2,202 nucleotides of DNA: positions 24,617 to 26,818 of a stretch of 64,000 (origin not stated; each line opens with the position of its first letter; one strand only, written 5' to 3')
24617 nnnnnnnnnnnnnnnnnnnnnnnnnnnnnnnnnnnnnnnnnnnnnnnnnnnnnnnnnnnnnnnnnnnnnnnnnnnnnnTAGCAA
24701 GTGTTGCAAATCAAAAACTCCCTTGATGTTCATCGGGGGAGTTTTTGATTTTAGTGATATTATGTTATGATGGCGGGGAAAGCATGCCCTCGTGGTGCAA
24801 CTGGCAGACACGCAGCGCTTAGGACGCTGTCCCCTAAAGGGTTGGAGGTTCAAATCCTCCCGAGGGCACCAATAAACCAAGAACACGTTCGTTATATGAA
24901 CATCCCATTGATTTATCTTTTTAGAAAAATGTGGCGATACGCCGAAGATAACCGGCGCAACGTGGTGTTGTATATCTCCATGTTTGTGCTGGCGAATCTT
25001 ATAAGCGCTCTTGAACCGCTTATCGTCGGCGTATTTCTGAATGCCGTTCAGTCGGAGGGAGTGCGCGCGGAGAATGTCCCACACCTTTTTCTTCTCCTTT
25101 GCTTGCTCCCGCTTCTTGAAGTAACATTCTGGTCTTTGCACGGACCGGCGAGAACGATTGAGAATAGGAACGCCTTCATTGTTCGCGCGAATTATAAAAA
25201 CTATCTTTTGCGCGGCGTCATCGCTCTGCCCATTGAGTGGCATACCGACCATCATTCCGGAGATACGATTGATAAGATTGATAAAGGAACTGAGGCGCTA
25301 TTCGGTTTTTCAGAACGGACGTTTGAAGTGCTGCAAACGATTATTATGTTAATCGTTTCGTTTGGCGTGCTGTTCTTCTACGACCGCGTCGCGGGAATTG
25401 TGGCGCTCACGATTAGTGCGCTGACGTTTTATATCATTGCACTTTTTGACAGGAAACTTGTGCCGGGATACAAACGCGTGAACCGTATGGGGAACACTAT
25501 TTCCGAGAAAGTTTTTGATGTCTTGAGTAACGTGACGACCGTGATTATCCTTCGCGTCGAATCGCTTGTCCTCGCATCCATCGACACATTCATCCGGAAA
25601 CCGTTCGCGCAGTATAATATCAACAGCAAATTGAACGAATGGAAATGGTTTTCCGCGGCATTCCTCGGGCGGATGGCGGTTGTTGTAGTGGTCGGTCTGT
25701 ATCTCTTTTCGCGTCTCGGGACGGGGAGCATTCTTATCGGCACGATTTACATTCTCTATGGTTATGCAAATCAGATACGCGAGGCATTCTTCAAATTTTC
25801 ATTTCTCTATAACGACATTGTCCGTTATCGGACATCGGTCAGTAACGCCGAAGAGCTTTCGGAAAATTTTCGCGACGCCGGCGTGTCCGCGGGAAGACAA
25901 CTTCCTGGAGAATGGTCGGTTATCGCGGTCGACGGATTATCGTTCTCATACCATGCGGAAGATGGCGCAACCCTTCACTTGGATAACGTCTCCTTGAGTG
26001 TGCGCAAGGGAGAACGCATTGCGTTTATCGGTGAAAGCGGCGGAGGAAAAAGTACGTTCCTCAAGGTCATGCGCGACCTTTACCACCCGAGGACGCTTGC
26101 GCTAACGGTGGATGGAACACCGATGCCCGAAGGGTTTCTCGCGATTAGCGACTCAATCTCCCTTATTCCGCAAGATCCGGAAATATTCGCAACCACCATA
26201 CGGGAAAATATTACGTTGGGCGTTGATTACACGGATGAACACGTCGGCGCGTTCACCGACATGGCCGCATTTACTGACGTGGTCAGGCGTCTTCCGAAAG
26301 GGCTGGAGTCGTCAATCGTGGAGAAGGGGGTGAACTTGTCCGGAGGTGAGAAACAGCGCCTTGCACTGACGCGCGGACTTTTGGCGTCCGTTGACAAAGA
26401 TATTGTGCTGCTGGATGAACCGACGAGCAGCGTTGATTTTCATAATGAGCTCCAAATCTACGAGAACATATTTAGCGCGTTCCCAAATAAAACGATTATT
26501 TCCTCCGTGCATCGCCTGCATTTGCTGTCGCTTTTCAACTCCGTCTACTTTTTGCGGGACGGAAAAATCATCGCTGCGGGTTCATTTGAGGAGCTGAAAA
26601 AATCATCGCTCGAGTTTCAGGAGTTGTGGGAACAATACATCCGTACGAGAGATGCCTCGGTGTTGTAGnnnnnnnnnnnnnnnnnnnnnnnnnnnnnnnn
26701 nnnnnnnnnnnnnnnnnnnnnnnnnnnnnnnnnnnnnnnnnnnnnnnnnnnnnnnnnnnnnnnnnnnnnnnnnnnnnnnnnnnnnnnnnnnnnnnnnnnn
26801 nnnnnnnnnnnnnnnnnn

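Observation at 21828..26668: Orphan sugar-type solute-binding protein, three tandem pilin-like paralogs, a tRNA-Leu and an ABC exporter in one co-oriented block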

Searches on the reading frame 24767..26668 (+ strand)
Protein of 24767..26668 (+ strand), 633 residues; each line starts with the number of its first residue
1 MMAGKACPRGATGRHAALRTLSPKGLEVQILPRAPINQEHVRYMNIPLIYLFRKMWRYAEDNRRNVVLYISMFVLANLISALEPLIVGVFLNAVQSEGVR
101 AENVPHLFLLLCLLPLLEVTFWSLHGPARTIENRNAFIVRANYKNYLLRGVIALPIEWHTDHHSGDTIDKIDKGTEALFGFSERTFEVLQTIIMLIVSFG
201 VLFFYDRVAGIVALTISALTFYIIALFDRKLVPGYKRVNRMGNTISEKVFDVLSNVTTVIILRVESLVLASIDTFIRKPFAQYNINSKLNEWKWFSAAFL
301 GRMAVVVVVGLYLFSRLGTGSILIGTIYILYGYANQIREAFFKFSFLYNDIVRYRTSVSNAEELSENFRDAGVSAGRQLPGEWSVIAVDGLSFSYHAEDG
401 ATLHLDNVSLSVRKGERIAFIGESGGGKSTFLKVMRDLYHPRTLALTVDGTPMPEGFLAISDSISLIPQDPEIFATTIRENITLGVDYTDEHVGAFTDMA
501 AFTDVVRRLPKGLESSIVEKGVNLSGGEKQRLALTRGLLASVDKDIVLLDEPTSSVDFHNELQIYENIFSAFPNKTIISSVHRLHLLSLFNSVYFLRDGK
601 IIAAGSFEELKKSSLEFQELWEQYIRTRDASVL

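Call 4: search_protein_families(library=pfam, proteins=[window:24767-26668:+], max_evalue=1)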
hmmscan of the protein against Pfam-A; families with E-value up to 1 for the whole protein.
window:24767-26668:+ (633 aa): 7 families
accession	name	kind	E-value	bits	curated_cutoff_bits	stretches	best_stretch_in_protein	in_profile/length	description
PF00005.33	ABC_tran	-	1.5e-22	81.1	25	1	405-554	1-137/137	ABC transporter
PF00664.28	ABC_membrane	-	2.8e-12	47.3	28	1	67-339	2-272/274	ABC transporter transmembrane region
PF13304.12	AAA_21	-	0.0032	18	27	0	419-438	3-22/304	AAA domain, putative AbiEii toxin, Type IV TA system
PF12966.13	AtpR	-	0.013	16.3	26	1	293-326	36-68/86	N-ATPase, AtpR subunit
PF13555.12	AAA_29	-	0.066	13.4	27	1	409-434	16-41/61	P-loop containing region of AAA domain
PF13401.12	AAA_22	-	0.11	13.3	27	1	418-451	8-44/130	AAA domain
PF03193.22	RsgA_GTPase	-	0.19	11.9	30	1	414-436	105-127/174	RsgA GTPase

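Call 5: search_protein_families(library=ncbifam, proteins=[window:24767-26668:+], max_evalue=1)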
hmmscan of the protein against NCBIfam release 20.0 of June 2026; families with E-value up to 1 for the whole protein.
window:24767-26668:+ (633 aa): 186 families (the best 25 are shown)
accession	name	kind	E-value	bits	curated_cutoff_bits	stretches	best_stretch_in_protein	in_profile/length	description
NF010178.0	PRK13657.1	equivalog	8.3e-58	196.2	733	1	49-622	4-568/588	glucan ABC transporter ATP-binding protein/ permease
TIGR03375.1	type_I_sec_LssB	subfamily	3.6e-54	184.2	693.1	1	194-610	274-688/696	type I secretion system permease/ATPase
TIGR01846.1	type_I_sec_HlyB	subfamily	2.6e-51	174.8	725.55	1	67-623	144-691/694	type I secretion system permease/ATPase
TIGR03796.1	NHLM_micro_ABC1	equivalog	2.6e-50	171.4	853.3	1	52-620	142-708/710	NHLP family bacteriocin export ABC transporter peptidase/permease/ATPase subunit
TIGR02857.1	CydD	equivalog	3e-50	171.7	435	2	378-593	313-526/529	thiol reductant ABC exporter subunit CydD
TIGR03797.1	NHLM_micro_ABC2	equivalog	1.6e-49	169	709.4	1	59-620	131-681/686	NHLP bacteriocin export ABC transporter permease/ATPase subunit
TIGR02868.1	CydC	equivalog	1.7e-47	162.3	329.05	1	163-584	108-530/530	thiol reductant ABC exporter subunit CydC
TIGR01192.1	chvA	subfamily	1.1e-46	159.6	585.4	1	52-621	7-567/585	glucan export ABC transporter ATP-binding protein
TIGR02204.1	MsbA_rel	hypoth_equivalog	6.5e-46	157.2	780.4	1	76-619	26-570/576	ABC transporter, permease/ATP-binding protein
TIGR00958.1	3a01208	subfamily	2.2e-45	155.2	874.6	1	51-614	148-704/711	antigen peptide transporter 2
NF008364.0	PRK11160.1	equivalog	7.2e-45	153.6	630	1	191-622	145-573/575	heme ABC transporter ATP-binding protein/permease CydC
TIGR02203.1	MsbA_lipidA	equivalog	1.5e-44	152.5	602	1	52-612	2-557/572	lipid A export permease/ATP-binding protein MsbA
NF008056.1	PRK10790.1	equivalog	2.3e-42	145.3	746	1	52-614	11-565/584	SmdB family multidrug efflux ABC transporter permease/ATP-binding protein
NF045513.1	HepA_fam_ABC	equivalog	3.6e-42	144.6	725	1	131-614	118-599/610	heterocyst formation ABC transporter subunit HepA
NF008379.0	PRK11174.1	equivalog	6.2e-41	140.7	684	1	386-623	348-583/588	heme ABC transporter permease/ATP-binding protein CydD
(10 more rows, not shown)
